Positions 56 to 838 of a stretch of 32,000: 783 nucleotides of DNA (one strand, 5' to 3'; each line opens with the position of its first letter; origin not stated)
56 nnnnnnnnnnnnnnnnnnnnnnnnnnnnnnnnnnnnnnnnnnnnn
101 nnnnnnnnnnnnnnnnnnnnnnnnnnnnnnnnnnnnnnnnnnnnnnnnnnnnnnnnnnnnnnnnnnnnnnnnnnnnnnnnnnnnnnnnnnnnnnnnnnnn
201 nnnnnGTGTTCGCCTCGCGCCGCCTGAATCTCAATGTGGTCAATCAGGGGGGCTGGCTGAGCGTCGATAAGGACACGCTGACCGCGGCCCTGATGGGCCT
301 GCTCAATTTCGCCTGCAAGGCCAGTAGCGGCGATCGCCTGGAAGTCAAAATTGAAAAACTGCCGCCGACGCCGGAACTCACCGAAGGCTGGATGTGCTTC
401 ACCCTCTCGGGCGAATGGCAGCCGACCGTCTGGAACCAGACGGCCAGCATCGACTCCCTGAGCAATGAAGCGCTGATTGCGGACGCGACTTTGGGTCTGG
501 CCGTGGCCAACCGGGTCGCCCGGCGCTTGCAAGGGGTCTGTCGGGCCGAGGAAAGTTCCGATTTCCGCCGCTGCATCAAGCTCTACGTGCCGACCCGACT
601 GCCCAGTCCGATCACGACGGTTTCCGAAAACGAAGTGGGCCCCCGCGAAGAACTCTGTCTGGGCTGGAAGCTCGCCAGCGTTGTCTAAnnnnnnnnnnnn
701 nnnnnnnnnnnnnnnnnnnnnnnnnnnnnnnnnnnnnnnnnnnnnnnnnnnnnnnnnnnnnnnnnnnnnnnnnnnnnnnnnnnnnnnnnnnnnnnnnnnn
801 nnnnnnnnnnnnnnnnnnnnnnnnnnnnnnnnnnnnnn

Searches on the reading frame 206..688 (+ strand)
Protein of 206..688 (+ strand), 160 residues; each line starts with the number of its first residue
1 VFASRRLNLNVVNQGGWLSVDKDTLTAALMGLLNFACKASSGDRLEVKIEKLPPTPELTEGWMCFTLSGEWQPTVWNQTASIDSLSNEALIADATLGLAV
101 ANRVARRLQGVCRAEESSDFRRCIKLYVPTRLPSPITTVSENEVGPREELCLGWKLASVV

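Call 3: search_protein_families(library=pfam, proteins=[window:206-688:+], max_evalue=1)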
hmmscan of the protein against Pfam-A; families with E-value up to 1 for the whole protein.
window:206-688:+ (160 aa): 1 family
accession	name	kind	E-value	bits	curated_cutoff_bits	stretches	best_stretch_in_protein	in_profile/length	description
PF02518.31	HATPase_c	-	0.18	12.7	26.4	0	22-129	3-108/111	Histidine kinase-, DNA gyrase B-, and HSP90-like ATPase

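Call 4: search_protein_families(library=ncbifam, proteins=[window:206-688:+], max_evalue=1)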
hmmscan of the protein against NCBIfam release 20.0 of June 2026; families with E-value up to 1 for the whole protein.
window:206-688:+ (160 aa): 1 family
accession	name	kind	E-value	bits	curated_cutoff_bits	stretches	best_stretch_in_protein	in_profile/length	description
NF012163.2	BaeS_SmeS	equivalog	0.0052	15.8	500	1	2-117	329-445/457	sensor histidine kinase efflux regulator BaeS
